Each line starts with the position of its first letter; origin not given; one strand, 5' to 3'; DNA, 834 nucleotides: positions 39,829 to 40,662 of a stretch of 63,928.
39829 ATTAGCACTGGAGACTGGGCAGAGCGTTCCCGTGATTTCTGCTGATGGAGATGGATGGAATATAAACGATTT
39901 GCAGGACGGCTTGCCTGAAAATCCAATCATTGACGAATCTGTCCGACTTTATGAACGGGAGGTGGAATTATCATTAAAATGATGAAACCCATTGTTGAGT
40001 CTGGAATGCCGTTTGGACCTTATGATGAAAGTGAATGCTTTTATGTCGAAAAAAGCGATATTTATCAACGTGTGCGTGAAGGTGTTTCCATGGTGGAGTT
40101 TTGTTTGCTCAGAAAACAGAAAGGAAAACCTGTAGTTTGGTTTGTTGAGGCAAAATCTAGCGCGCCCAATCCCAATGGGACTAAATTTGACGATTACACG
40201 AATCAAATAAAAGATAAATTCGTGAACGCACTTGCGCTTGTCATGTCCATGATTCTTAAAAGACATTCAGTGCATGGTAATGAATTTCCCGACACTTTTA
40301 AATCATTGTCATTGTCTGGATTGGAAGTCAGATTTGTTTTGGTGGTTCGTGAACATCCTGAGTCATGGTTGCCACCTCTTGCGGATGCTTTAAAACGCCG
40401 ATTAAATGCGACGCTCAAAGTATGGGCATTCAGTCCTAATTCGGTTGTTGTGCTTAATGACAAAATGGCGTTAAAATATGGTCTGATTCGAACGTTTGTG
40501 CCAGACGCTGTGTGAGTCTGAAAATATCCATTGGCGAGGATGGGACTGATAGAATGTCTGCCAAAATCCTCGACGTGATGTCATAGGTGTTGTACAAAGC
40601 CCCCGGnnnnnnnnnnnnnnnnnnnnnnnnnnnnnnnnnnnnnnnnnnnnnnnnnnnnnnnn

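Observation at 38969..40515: Translationally coupled ABC-type ATPase plus PD-(D/E)xK-like small protein in a low-GC islet: candidate undescribed two-gene defence/abortive-infection module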

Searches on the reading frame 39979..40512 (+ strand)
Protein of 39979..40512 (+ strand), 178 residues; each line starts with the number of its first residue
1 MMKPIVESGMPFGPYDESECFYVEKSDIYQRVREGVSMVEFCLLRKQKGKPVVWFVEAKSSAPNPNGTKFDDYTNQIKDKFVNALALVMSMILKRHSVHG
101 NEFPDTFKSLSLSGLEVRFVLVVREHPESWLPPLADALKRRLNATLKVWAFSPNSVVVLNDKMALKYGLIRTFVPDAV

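Call 4: search_protein_families(library=pfam, proteins=[window:39979-40512:+], max_evalue=1)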
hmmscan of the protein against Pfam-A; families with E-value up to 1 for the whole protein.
window:39979-40512:+ (178 aa): 0 families

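Call 5: search_protein_families(library=padloc, proteins=[window:39979-40512:+], max_evalue=1)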
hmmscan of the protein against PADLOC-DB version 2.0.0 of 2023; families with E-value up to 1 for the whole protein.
window:39979-40512:+ (178 aa): 5 families
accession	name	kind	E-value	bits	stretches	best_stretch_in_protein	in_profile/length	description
PDLC04221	HEC-02B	-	9e-64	212.4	1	1-170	1-169/171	-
PDLC04225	HEC-02B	-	1.2e-28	98.3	1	5-169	5-171/173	-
PDLC04230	HEC-02B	-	9.1e-24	82.5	2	4-67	4-66/205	-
PDLC04223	HEC-02B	-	5.6e-15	53.7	1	5-169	3-164/168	-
PDLC04222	HEC-02B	-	1.8e-14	52.3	1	1-169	2-160/162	-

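Call 8: search_protein_families(library=ncbifam, proteins=[window:39979-40512:+], max_evalue=1)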
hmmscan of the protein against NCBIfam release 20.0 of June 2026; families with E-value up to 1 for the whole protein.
window:39979-40512:+ (178 aa): 0 families

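Call 11: find_homologous_proteins(query=window:39979-40512:+)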
Query window:39979-40512:+ (178 aa): 55 proteins with E <= 0.001 among 106 candidates.
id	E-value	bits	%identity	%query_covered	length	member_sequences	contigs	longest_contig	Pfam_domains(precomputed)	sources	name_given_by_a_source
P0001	5.6e-113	392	99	100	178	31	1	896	-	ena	-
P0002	3.4e-52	195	54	94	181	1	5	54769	-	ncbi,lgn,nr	ncbi:MAG: hypothetical protein LV471_07720 [Nitrosomonas sp.]|nr:hypothetical protein [Nitrosomonas 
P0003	2.2e-50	189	51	94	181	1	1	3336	-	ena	-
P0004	3.2e-50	188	52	95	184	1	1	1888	-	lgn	-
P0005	7.1e-49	184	53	95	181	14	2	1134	-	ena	-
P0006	1.1e-47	180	49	96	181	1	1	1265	-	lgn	-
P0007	9.0e-47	177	49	95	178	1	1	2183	-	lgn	-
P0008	2.6e-46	175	49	97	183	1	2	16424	-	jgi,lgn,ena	-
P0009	3.5e-46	175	51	94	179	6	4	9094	-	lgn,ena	-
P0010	5.1e-46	174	51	95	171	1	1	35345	-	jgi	jgi:hypothetical protein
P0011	7.9e-46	174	51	94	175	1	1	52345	-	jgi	jgi:hypothetical protein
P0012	2.6e-45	172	50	94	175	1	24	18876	-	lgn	-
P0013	3.4e-45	172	48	98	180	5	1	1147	-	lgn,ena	-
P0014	3.1e-44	169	50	94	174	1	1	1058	-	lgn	-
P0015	3.5e-44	168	50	93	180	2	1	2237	-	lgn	-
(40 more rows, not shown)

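Call 15: find_related_loci(query=A1, collection=genome_contigs, flank=10000)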
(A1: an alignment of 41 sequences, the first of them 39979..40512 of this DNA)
Query A1 (178 aa) in genome_contigs; peptide patterns used: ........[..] (x = any residue, [..] = any of these).
227 stretches matched a pattern; 211 encode a relative of the query (tblastn E <= 1e-3); the best 80 are kept; 80 distinct loci.
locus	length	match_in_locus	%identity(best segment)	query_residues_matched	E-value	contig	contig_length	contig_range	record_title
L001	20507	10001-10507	52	3-170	2e-57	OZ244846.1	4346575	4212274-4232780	MAG: Gammaproteobacteria bacterium isolate c4b6e239-c71f-4241-b0b0-6ad111843a63 genome assembly, chromosome: 1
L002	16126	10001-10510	54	3-170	5e-57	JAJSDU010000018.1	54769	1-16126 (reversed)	MAG: Nitrosomonas sp. isolate slu-bin5 NODE_18_length_54769_cov_7.120308, whole genome shotgun sequence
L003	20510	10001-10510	51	3-170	7e-56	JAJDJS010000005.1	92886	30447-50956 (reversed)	Desulfosarcina sp. OttesenSCG-928-A07 AH-928-A07_NODE_5, whole genome shotgun sequence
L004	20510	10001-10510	54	3-170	6e-56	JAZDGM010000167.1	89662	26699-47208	MAG: Pseudomonadota bacterium isolate MEGAHIT-group-0.264 k141_14373823, whole genome shotgun sequence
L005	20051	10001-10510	54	3-170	1e-55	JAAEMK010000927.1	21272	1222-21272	MAG: Desulfobacteraceae bacterium isolate Bse_4 BseG_CONTIG2456240, whole genome shotgun sequence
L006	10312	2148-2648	50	3-170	2e-55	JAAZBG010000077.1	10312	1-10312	MAG: Fibrobacter sp. isolate AS06rmzACSIP_529 237950_AS06, whole genome shotgun sequence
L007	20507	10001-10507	50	3-170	3e-55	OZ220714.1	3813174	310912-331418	MAG: Gammaproteobacteria bacterium isolate 1a8f7f40-8cb6-4f94-a6e0-ecd99667d799 genome assembly, chromosome: 1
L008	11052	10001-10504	52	5-171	3e-55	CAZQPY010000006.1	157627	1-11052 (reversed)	MAG TPA_asm: uncultured Terracidiphilus sp. isolate binchicken_co3_313 genome assembly, contig: NODE_161_length_157627_c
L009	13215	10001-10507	51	3-170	4e-55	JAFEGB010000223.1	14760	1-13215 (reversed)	MAG: Proteobacteria bacterium isolate SZAS TMP-80 LIN-319__223__length-14760, whole genome shotgun sequence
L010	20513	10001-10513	51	3-174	5e-54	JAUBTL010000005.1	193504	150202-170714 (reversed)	Microcoleus sp. D2_18a_B4 NODE_7_length_193504_cov_66.767199, whole genome shotgun sequence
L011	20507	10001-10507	50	3-170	8e-55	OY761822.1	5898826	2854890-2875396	MAG: Gammaproteobacteria bacterium isolate 26270776-605d-492c-ad89-c005c466fdfd genome assembly, chromosome: 1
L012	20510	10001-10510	51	3-170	7e-55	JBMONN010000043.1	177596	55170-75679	MAG: Thermodesulfobacteriota bacterium isolate Betzabe_MAG077 MAG077_43, whole genome shotgun sequence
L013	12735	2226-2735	52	3-170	1e-54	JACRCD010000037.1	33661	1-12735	MAG: Deltaproteobacteria bacterium isolate NC_groundwater_1637_Pr3_B-0.1um_54_18 SR-2_scaffold_141_1117262, whole genome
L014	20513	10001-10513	51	2-170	2e-54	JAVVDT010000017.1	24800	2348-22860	MAG: Desulfuromonadales bacterium isolate TamC13-02 NODE_17_length_24800_cov_30.584233, whole genome shotgun sequence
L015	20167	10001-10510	52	3-170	2e-54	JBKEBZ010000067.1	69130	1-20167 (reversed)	MAG: Desulfopila sp. isolate VLC_059 c_000001750247, whole genome shotgun sequence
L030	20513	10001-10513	51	3-171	2e-52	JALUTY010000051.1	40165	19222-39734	MAG: bacterium isolate 128-326_maxbin2_scaf2bin.054 128-326_scaffold_339_c1, whole genome shotgun sequence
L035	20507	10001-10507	51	3-170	7e-52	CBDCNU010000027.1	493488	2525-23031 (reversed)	MAG: Opitutales bacterium isolate 42708a05-d3cc-445b-9663-4ac609fa1cf6 genome assembly, contig: contig_27, whole genome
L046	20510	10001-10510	47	3-170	6e-50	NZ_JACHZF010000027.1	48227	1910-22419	Halomonas campaniensis strain 5AG Ga0075189_27, whole genome shotgun sequence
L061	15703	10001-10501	47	5-170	1e-48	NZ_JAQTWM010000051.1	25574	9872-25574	MAG: Rhodoferax sp. isolate STC_110 NODE_3971_length_25574_cov_23.723071_Sandtown_C, whole genome shotgun sequence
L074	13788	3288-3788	46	5-170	6e-47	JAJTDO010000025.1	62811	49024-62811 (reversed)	MAG: Burkholderiales bacterium isolate 49632_E5.1 Sample_49632_scaffold_375, whole genome shotgun sequence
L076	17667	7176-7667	48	3-170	8e-46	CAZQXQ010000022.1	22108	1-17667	MAG TPA_asm: uncultured Burkholderiaceae bacterium isolate SRP220891_co1_97 genome assembly, contig: NODE_4496_length_22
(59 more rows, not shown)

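Call 19: predict_structure(alignment_id=A1)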
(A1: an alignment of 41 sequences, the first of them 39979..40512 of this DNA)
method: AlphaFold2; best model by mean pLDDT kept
length: 178 residues; sequences in the alignment: 41
mean_pLDDT: 94.8   pTM: 0.90
mean pLDDT of the five models: 94.8, 94.7, 94.4, 94.1, 93.7
residues with pLDDT >= 90: 163; 70-90: 10; 50-70: 5; < 50: 0
segments of 3 or more residues with pLDDT < 50: none
pLDDT, mean of each block of 10 residues (from residue 1): 92 96 96 97 93 98 97 98 98 93 95 96 98 98 98 97 96 67
secondary structure, 60 per line:
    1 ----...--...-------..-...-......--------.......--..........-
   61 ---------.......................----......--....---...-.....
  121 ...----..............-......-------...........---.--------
elements in order: E5-7 E10-12 H27-32 E41-47 E50-59 H70-92 H97-102 H105-108 E116-123 H128-141 H143-148 E156-160 H161-166

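Call 22: fold_search(model_id=the predicted structure, library=pdb)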
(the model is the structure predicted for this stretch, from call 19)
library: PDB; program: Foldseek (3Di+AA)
matches with E <= 10: 925; with E <= 0.001: 0
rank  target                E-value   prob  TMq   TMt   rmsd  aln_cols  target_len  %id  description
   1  2fok_A                1.8e-03  0.99  0.40  0.15   5.4       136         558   13  STRUCTURE OF RESTRICTION ENDONUCLEASE FOKI (released 1998-06-17)
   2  2fok_B                2.8e-03  0.99  0.39  0.15   5.1       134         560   13  STRUCTURE OF RESTRICTION ENDONUCLEASE FOKI (released 1998-06-17)
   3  1fok_A                2.1e-02  0.92  0.39  0.15   5.4       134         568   13  STRUCTURE OF RESTRICTION ENDONUCLEASE FOKI BOUND TO DNA (released 1997-12-03)
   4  8vx9_A                2.1e-02  0.54  0.29  0.22   9.6       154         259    6  Structure of HamAB apo complex from the Escherichia coli Hachiman defense system (released 2024-03-13)
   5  9nxx_D                4.0e-02  0.30  0.29  0.17   8.7       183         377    9  LmuA_conformation 1 (released 2025-12-17)
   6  9f9l_C                8.1e-02  0.16  0.25  0.25  13.9       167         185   12  Crystal structure of MUS81-EME1 bound by compound 16. (released 2024-07-03)
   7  9f9l_A                1.0e-01  0.14  0.21  0.20  12.3       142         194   13  Crystal structure of MUS81-EME1 bound by compound 16. (released 2024-07-03)
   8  8zue_A                1.1e-01  0.13  0.23  0.10  11.6       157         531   16  cryo-electron microscopy (cryo-EM) structure of the Hachiman defense system from Escherichia coli (released 2025-03-26)
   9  3wxm_E                1.3e-01  0.13  0.22  0.12   8.8       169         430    7  Crystal structure of archaeal Pelota and GTP-bound EF1 alpha complex (released 2014-09-03)
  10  9ez7_A                1.4e-01  0.23  0.28  0.09  12.6       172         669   12  BsmI (Nicking top mutant) crystallized with Ca2+ and cognate dsDNA (released 2025-04-02)
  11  1zr5_B                1.5e-01  0.15  0.25  0.24   8.4       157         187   12  Crystal structure of the macro-domain of human core histone variant macroH2A1.2 (released 2005-06-21)
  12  1zr5_A                1.6e-01  0.15  0.26  0.25   8.3       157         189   12  Crystal structure of the macro-domain of human core histone variant macroH2A1.2 (released 2005-06-21)
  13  9gkh_B                1.6e-01  0.08  0.18  0.14  13.2       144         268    8  KvPepIH62A mutant,F420-dependent oxidoreductase (released 2025-06-11)
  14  8vxy_A                2.0e-01  0.25  0.30  0.23   8.0       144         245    7  Structure of HamA(E138A,K140A)B-plasmid DNA complex from the Escherichia coli Hachiman defense system (released 2024-03-13)
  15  2fxk_A                2.0e-01  0.14  0.24  0.23   8.1       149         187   11  Crystal structure of the macro-domain of human core histone variant macroH2A1.1 (form A) (released 2006-02-14)
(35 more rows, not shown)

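Call 24: search_protein_families(library=padloc, proteins=[L061:12232-15435:+, L015:1380-3491:+, L074:93-1415:+, L035:10531-12873:+, L001:12873-14915:+, L046:3772-5445:+, L030:7-3429:+, L076:4375-5478:+], max_evalue=0.00001)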
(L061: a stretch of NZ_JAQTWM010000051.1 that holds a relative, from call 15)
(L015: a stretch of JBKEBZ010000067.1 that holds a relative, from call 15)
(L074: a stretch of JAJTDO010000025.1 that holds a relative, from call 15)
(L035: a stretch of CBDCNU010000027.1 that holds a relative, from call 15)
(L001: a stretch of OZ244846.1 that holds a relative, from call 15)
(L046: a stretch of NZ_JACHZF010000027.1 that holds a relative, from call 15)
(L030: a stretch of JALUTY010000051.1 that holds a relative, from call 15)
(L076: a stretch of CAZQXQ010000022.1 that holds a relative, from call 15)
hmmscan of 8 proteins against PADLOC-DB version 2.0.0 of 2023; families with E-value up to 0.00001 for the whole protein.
L061:12232-15435:+ (1068 aa): 10 families
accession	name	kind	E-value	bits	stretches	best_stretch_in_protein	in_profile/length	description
PDLC03040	REase_I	-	0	1183.3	1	18-1064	4-1023/1029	Type I restriction enzyme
PDLC03044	REase_I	-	1.6e-67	226.3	3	326-605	269-544/1034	Type I restriction enzyme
PDLC03041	REase_I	-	7.4e-66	220.9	2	322-741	332-749/1099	Type I restriction enzyme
PDLC03048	REase_I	-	2.3e-58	196.1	2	115-613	79-524/976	Type I restriction enzyme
PDLC03046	REase_I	-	4.1e-26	89.2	2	647-722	650-728/1025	Type I restriction enzyme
PDLC03045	REase_I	-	7.4e-25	85.1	2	326-517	284-465/995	Type I restriction enzyme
PDLC03043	REase_I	-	5.1e-09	33.7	1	118-269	113-264/313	Type I restriction enzyme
PDLC04934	PDC-S15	-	7.5e-09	33.1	1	928-1043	280-394/416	-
PDLC03049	REase_I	-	3.6e-08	29.9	1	469-713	307-527/807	Type I restriction enzyme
PDLC02704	PbeA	-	5.8e-06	23.1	0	328-587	272-521/682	PbeA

L015:1380-3491:+ (704 aa): 23 families
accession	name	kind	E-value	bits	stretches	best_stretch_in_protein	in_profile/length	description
PDLC03035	MTase_I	-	1.5e-261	867.6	1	2-704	2-653/653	Type I methyltransferase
PDLC03019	MTase_I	-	3.1e-77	258.7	1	10-446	8-439/932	Type I methyltransferase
PDLC03240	MTase_II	-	2.9e-66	222.3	1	10-410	8-412/511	Type II methyltransferase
PDLC03031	MTase_I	-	9e-44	147.9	1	8-407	6-435/834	Type I methyltransferase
PDLC03022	MTase_I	-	1.4e-42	144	1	8-409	4-427/857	Type I methyltransferase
PDLC03027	MTase_I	-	2.7e-38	130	1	77-409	49-390/810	Type I methyltransferase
PDLC03026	MTase_I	-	3.5e-35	120.1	1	8-410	4-382/487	Type I methyltransferase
PDLC04134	mad2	-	1.7e-34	117.5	1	10-409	141-468/492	mads_2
PDLC03038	MTase_I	-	1.1e-33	114.2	1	9-404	8-399/896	Type I methyltransferase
PDLC03021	MTase_I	-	5.2e-32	109.3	1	132-373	121-364/491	Type I methyltransferase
PDLC03028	MTase_I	-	3.1e-31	106.3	1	7-409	726-1143/1236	Type I methyltransferase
PDLC03039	MTase_I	-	1.4e-29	100.8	1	100-405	87-398/708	Type I methyltransferase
PDLC03029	MTase_I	-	1.6e-29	100.9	1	9-410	8-428/661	Type I methyltransferase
PDLC03032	MTase_I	-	2e-29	100.3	1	153-410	137-393/1001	Type I methyltransferase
PDLC03033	MTase_I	-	2e-24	84.4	1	132-408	159-440/541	Type I methyltransferase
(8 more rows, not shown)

L074:93-1415:+ (441 aa): 87 families (the best 25 are shown)
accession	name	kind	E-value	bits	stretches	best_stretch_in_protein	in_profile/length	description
PDLC03089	Specificity_I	-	3.3e-83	278.2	2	1-278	2-258/446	Type I specificity subunit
PDLC03086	Specificity_I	-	2.3e-75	252.3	2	12-286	11-276/458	Type I specificity subunit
PDLC03168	Specificity_I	-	2e-64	216.8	2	2-280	3-271/459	Type I specificity subunit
PDLC03068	Specificity_I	-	1.9e-57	193.2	1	1-433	1-398/403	Type I specificity subunit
PDLC03066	Specificity_I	-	1.8e-52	176.6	3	70-286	84-273/441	Type I specificity subunit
PDLC03099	Specificity_I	-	3.5e-52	175.9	2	2-285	3-221/405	Type I specificity subunit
PDLC03163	Specificity_I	-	5.4e-42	142.4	1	1-198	1-202/434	Type I specificity subunit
PDLC03154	Specificity_I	-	1.6e-39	134.6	2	1-197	1-191/406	Type I specificity subunit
PDLC03164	Specificity_I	-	8.3e-39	132.1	2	3-199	2-196/409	Type I specificity subunit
PDLC03136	Specificity_I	-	2e-37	127.1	1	102-220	3-121/316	Type I specificity subunit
PDLC03082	Specificity_I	-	6.7e-37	125.7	1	87-274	12-200/368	Type I specificity subunit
PDLC03092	Specificity_I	-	1.3e-35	121.5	2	96-286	90-228/397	Type I specificity subunit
PDLC03172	Specificity_I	-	9.6e-31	105.3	2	3-199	4-200/431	Type I specificity subunit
PDLC03182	Specificity_I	-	1.1e-30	105.1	1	1-197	1-195/440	Type I specificity subunit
PDLC03130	Specificity_I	-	2.3e-30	104.3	1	133-285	120-268/442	Type I specificity subunit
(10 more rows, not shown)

L035:10531-12873:+ (781 aa): 5 families
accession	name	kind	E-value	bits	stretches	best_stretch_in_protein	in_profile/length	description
PDLC02566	PglZ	-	0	1077.4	1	4-778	6-773/774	PglZ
PDLC02561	PglZ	-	1e-10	38.4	1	563-690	592-725/840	PglZ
PDLC02562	PglZ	-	1.7e-09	34.7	1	445-607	472-644/730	PglZ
PDLC02559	PglZ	-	2.1e-09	34.2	0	359-493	380-524/860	PglZ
PDLC02548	PglZ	-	1.3e-08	31.7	1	353-499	375-538/961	PglZ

L001:12873-14915:+ (681 aa): 5 families
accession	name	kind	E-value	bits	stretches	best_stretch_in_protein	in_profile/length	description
PDLC02506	BrxL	-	1.4e-300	996.5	1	3-679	4-677/680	BrxL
PDLC02508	BrxL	-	9.3e-156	518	1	4-492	1-483/698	BrxL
PDLC02509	BrxL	-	1.6e-98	328.6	2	156-473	198-517/535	BrxL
PDLC02505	BrxL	-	1.6e-71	239.6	1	4-469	1-471/482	BrxL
PDLC02507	BrxL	-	2.1e-55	186.4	1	30-452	38-454/482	BrxL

L046:3772-5445:+ (558 aa): 4 families
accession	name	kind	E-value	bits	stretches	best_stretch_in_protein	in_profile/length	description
PDLC02402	Aga_SIR2-PNTD1-PNTD2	-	3.6e-07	26.7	1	289-338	440-489/876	Class I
PDLC01438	Csa3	-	5.9e-07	27.8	1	479-543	146-194/305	"CAS-I,CAS-II,CAS-III,CAS-IV,CAS-V,CAS-VI; associated_signaling"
PDLC02394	pAgo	-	6.3e-06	22.2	1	287-334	311-358/1121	-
PDLC01268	CasR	-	8.2e-06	23.9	0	491-543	121-171/179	"CAS-I,CAS-II,CAS-III,CAS-IV,CAS-V,CAS-VI; associated_signaling"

L030:7-3429:+ (1141 aa): 30 families (the best 25 are shown)
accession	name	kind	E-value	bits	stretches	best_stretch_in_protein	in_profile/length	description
PDLC02528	PglX|PglXI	-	0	1677.7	1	2-1139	80-1124/1125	PglX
PDLC02535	PglX|PglXI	-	2.1e-191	636.1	2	235-703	276-726/731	PglX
PDLC02534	PglX|PglXI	-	5.6e-103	343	2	926-1138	156-383/389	PglX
PDLC02521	PglX|PglXI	-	2.9e-87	291.8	2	61-652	165-689/1174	PglX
PDLC03600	REase_MTase_IIG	-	1.3e-72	243.2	3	261-652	301-703/1205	Type IIG restriction enzyme-methyltransferase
PDLC02525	PglX|PglXI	-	4.3e-64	215.2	2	258-537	281-548/607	PglX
PDLC02523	PglX|PglXI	-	8.5e-51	170.9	3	427-648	544-767/1428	PglX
PDLC02518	PglX|PglXI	-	1.8e-43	146.6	2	260-522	307-589/1412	PglX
PDLC02522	PglX|PglXI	-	2e-41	139.7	2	258-551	420-708/1218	PglX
PDLC02641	DrmMI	-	7.3e-40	134.7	3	260-536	302-571/1161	DrmMI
PDLC02524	PglX|PglXI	-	2.4e-39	133.3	2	258-533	122-386/722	PglX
PDLC02527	PglX|PglXI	-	2.1e-30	103.3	2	406-749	518-870/1332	PglX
PDLC02526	PglX|PglXI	-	6e-24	82.4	1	88-158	172-248/640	PglX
PDLC02519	PglX|PglXI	-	1.4e-22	77.2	1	959-1076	1104-1217/1241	PglX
PDLC02517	PglX|PglXI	-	4.6e-21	73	1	440-536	10-106/707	PglX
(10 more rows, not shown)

L076:4375-5478:+ (368 aa): 82 families (the best 25 are shown)
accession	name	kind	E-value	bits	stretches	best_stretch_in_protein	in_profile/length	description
PDLC04175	HEC-01A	-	1.3e-143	476.4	1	2-368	4-362/363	-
PDLC04174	HEC-01A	-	4.4e-94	312.6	1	105-368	4-262/264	-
PDLC04177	HEC-01A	-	1.5e-58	196.7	2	162-366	188-390/393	-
PDLC04178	HEC-01A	-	1.5e-50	170.4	1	3-364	8-380/399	-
PDLC04182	HEC-01A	-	3.6e-41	139.5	2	145-365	182-401/406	-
PDLC04176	HEC-01A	-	1.1e-40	138.2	1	3-366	2-367/371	-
PDLC04183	HEC-01A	-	1.2e-37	128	2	146-366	179-400/402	-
PDLC04144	HEC-01B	-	8.8e-32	108.7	2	150-366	177-391/395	-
PDLC02980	AriA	-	7.1e-27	93.2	1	26-319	1-304/304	-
PDLC04135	mad3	-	1.3e-26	92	1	4-362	2-372/374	mads_3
PDLC04179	HEC-01A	-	1.9e-25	87.9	2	187-368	274-455/459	-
PDLC02335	AbiLi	-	1.1e-24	85.1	1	4-356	50-279/326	AbiLi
PDLC04391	PDC-M07A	-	1.5e-24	84.8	2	182-362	208-399/412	-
PDLC04180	HEC-01A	-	1.7e-24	84.7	2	208-345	207-350/382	-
PDLC04184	HEC-01A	-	7.1e-23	79.3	2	153-308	214-369/464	-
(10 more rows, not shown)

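Call 25: search_protein_families(library=pfam, alignment_id=A1, max_evalue=10)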
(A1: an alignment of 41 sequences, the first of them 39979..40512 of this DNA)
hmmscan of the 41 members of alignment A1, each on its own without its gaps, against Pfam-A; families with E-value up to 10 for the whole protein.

A. member 1, window:39979-40512:+ (178 aa): 0 families

B. families by the number of members that match (of 41 scanned): 15 families
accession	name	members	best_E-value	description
PF10567.14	Nab6_mRNP_bdg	1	0.0085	RNA-recognition motif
PF00388.25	PI-PLC-X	1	0.013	Phosphatidylinositol-specific phospholipase C, X domain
PF25198.1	Spore_GerAC_N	1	0.031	Spore germination protein N-terminal domain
PF06616.17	BsuBI_PstI_RE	1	0.037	BsuBI/PstI restriction endonuclease domain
PF07825.17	Exc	1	0.062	Excisionase-like protein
PF10623.15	PilI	1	0.084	Plasmid conjugative transfer protein PilI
PF06176.17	WaaY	1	0.085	Lipopolysaccharide core biosynthesis protein (WaaY)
PF14852.12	Fis1_TPR_N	1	0.13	Fis1 N-terminal tetratricopeptide repeat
PF08351.18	TmcA_N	1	0.14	tRNA(Met) cytidine acetyltransferase TmcA, N-terminal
PF06071.19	YchF-GTPase_C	1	0.17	Protein of unknown function (DUF933)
PF07122.16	VLPT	1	0.2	Variable length PCR target protein (VLPT)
PF16191.10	E1_4HB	1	0.2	Ubiquitin-activating enzyme E1 four-helix bundle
PF08629.15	PDE8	1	0.22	PDE8 phosphodiesterase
PF06877.16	RraB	1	0.24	Regulator of ribonuclease activity B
PF21617.2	CV_2116-like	1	0.28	Uncharacterized protein CV_2116-like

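Call 29: search_solved_structures(query=A1, max_evalue=10)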
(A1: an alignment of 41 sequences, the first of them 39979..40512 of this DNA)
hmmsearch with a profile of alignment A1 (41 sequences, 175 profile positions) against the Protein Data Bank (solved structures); distinct sequences matched with E-value up to 10: 1.
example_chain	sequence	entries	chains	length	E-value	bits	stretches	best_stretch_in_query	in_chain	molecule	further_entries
7qca_LL0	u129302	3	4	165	0.18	14.6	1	84-154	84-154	60S ribosomal protein L13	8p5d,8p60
